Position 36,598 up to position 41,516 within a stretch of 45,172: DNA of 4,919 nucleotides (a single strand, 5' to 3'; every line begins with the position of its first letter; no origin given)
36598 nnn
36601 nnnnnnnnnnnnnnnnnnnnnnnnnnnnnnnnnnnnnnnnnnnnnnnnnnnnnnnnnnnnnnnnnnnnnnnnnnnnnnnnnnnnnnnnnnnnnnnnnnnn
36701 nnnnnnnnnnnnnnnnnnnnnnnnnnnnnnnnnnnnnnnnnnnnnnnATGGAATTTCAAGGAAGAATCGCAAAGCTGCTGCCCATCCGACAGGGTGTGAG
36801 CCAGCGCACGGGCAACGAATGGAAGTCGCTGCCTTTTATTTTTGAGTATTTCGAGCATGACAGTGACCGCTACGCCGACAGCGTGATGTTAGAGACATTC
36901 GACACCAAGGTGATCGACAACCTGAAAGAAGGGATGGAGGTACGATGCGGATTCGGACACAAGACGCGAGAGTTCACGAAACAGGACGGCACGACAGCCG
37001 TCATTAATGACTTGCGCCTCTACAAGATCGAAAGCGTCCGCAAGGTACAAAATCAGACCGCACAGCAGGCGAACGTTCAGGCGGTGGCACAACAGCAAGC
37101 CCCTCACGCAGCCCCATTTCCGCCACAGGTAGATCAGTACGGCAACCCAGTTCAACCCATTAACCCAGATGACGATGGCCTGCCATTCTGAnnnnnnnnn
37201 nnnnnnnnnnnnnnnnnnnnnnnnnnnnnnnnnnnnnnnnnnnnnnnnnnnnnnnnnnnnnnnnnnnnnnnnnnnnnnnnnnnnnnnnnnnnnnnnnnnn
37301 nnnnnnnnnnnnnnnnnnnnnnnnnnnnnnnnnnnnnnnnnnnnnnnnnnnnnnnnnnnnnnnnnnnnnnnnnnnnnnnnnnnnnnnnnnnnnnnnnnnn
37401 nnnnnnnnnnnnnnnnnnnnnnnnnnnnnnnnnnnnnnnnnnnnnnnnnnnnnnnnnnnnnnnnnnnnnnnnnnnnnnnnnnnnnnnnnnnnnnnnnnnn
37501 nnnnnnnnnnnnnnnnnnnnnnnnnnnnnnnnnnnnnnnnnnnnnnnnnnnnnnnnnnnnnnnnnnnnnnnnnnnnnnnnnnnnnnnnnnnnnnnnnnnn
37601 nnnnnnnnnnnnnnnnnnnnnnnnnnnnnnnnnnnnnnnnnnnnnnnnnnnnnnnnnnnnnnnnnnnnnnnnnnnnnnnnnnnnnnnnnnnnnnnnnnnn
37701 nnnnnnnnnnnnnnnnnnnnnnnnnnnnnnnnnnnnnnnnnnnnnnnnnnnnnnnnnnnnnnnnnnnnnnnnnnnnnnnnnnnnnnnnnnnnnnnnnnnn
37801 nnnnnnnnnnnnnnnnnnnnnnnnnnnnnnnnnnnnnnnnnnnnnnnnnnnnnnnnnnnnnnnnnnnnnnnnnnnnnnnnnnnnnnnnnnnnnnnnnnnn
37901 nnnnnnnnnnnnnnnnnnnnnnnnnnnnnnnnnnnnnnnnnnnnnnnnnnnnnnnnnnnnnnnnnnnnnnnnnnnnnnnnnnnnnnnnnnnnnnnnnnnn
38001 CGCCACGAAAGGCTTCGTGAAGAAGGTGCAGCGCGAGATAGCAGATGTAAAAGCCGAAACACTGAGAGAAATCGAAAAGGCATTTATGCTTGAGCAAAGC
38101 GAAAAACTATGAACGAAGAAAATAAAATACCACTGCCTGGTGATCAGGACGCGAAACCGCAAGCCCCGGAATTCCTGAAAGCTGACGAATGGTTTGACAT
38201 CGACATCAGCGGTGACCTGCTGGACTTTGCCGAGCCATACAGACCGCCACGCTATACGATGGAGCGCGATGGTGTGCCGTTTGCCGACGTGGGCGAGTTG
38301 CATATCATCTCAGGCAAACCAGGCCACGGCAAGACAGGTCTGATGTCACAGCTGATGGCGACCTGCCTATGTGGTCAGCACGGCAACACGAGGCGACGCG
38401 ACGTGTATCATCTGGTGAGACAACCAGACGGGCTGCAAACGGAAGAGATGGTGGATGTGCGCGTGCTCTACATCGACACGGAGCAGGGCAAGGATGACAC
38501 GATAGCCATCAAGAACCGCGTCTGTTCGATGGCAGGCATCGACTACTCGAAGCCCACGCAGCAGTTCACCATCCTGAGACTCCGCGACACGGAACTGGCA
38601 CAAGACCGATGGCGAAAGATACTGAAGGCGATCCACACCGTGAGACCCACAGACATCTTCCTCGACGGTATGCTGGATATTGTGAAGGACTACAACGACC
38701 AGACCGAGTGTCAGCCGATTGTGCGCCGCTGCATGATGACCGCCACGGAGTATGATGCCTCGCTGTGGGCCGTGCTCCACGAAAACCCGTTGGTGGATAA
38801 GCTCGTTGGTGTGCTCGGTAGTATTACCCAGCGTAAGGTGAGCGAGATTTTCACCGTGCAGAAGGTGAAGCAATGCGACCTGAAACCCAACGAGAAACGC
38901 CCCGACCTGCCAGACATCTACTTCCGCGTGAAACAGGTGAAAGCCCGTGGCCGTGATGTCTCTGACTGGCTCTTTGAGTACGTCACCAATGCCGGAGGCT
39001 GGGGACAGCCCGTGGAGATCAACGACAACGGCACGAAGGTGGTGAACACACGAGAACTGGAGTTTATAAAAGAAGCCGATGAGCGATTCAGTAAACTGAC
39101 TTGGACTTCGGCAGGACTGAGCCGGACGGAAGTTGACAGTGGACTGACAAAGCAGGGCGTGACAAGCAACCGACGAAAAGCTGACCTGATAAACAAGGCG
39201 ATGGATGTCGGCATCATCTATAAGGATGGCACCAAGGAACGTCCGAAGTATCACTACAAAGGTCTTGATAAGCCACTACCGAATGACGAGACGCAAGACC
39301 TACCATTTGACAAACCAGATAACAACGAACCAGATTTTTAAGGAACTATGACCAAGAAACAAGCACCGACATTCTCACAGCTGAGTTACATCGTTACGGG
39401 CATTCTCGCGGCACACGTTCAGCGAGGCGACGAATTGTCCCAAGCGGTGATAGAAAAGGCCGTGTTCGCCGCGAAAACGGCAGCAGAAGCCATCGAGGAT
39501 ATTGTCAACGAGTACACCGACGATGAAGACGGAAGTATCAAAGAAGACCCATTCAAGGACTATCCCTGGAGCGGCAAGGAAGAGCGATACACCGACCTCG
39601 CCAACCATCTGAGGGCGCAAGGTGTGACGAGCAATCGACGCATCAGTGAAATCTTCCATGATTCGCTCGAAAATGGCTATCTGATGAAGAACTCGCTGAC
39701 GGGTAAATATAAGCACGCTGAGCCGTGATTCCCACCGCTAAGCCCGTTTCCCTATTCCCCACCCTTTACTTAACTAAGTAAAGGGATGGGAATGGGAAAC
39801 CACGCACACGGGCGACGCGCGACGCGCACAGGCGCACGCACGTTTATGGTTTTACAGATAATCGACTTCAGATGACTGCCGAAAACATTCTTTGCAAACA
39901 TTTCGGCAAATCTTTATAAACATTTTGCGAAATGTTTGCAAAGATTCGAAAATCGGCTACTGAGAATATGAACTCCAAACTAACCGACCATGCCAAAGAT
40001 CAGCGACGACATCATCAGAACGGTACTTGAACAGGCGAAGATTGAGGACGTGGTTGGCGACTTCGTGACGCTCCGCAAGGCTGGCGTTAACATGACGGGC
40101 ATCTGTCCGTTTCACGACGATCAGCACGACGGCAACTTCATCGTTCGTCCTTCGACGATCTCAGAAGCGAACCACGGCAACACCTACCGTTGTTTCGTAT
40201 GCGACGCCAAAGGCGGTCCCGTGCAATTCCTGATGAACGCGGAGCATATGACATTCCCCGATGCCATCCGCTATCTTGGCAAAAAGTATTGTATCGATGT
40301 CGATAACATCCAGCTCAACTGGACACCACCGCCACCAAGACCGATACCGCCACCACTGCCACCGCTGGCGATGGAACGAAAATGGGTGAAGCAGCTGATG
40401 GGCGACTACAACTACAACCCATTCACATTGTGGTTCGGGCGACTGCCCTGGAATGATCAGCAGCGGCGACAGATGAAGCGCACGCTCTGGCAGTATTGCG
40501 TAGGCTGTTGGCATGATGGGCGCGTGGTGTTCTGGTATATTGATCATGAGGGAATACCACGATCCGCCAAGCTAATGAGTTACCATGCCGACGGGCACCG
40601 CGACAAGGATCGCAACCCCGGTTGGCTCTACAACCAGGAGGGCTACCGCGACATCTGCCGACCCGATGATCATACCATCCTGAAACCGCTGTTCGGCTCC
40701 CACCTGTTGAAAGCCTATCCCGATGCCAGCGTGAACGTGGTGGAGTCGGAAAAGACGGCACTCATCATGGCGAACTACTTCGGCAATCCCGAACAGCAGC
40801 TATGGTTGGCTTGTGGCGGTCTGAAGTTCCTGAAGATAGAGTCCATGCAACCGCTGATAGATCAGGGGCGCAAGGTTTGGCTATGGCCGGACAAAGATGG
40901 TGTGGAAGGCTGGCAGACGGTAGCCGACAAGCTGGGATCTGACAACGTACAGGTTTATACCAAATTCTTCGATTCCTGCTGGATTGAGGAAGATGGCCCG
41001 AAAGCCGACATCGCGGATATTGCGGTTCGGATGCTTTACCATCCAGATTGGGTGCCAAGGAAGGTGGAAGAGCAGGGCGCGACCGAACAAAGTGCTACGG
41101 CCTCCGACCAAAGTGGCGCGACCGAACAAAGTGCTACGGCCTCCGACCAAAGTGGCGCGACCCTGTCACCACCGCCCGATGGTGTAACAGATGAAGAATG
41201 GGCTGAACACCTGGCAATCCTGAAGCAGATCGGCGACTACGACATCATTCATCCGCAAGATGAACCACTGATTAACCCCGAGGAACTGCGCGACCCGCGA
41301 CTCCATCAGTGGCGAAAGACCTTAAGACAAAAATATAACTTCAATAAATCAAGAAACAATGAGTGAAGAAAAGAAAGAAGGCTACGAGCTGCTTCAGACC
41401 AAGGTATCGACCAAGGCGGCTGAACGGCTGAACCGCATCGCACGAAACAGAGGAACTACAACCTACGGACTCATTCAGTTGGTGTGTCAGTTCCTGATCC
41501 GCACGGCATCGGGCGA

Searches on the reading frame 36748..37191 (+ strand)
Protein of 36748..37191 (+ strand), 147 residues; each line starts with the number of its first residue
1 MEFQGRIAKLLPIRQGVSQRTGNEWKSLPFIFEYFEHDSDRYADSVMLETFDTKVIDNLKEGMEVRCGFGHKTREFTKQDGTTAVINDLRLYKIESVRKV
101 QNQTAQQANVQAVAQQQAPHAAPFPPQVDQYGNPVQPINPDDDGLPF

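Call 38: search_protein_families(library=pfam, proteins=[window:36748-37191:+], max_evalue=0.01)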
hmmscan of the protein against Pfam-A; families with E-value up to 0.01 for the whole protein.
window:36748-37191:+ (147 aa): 1 family
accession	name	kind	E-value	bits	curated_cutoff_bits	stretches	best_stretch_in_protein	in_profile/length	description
PF11325.14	DUF3127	-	1.1e-09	38.8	27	1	2-95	1-85/85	Domain of unknown function (DUF3127)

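Call 39: search_protein_families(library=phrogs, proteins=[window:36748-37191:+], max_evalue=0.001)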
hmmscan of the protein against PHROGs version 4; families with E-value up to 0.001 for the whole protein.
window:36748-37191:+ (147 aa): 2 families
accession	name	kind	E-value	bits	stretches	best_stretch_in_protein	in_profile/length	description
phrog_4932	-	DNA, RNA and nucleotide metabolism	3.3e-09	37.9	1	1-117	1-106/117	single strand DNA binding protein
phrog_44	-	DNA, RNA and nucleotide metabolism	2.5e-06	28.5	1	58-147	151-228/271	single strand DNA binding protein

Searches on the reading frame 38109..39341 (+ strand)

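Call 38: search_protein_families(library=pfam, proteins=[window:38109-39341:+], max_evalue=0.01)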
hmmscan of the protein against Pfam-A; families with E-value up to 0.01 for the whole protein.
window:38109-39341:+ (410 aa): 1 family
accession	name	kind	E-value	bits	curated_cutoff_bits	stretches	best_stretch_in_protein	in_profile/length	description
PF13481.12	AAA_25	-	6.8e-07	29.5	27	1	58-225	29-190/195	AAA domain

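Call 39: search_protein_families(library=phrogs, proteins=[window:38109-39341:+], max_evalue=0.001)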
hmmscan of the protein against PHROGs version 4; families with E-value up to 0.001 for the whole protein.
window:38109-39341:+ (410 aa): 0 families

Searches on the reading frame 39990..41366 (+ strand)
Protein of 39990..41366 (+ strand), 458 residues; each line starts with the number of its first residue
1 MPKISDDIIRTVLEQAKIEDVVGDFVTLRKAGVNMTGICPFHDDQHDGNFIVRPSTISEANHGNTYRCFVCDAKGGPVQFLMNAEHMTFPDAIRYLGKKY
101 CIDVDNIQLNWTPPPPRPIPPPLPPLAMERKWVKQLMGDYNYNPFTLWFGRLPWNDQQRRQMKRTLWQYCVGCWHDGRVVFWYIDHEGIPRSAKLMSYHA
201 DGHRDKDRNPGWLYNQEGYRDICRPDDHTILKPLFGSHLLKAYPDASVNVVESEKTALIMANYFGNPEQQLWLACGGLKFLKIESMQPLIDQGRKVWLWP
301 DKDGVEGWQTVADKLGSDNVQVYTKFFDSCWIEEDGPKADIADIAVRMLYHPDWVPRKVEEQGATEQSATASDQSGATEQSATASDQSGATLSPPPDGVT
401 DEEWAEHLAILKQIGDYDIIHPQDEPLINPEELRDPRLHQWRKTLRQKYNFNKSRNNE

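Call 38: search_protein_families(library=pfam, proteins=[window:39990-41366:+], max_evalue=0.01)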
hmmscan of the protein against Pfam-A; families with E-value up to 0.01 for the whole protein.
window:39990-41366:+ (458 aa): 2 families
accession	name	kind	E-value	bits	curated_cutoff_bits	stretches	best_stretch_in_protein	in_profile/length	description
PF19898.4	DUF6371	-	1.1e-30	106.9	27.7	1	158-302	12-150/150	Domain of unknown function (DUF6371)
PF01807.25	Zn_ribbon_DnaG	-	5.2e-20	71.5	24.9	1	5-105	2-94/98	CHC2 zinc finger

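Call 39: search_protein_families(library=phrogs, proteins=[window:39990-41366:+], max_evalue=0.001)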
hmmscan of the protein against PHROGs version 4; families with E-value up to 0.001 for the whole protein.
window:39990-41366:+ (458 aa): 8 families
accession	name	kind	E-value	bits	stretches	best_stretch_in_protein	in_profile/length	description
phrog_6444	-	DNA, RNA and nucleotide metabolism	2.4e-19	70.6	1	3-106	4-99/577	DNA primase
phrog_47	-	DNA, RNA and nucleotide metabolism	2e-10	40.8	1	29-343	45-320/947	DNA primase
phrog_18097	-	DNA, RNA and nucleotide metabolism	1.6e-09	38.6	1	16-96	14-86/199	DNA primase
phrog_11992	-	unknown function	4.3e-08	34.6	1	14-105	9-88/177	-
phrog_22657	-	unknown function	1.7e-07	30.3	1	3-101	3-93/1185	-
phrog_360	-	DNA, RNA and nucleotide metabolism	1.3e-06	29.5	1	35-94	30-81/133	DNA primase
phrog_510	-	DNA, RNA and nucleotide metabolism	5.8e-05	23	1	30-97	39-98/667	DNA primase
phrog_26824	-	unknown function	0.00079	18.6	0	39-99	30-86/868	-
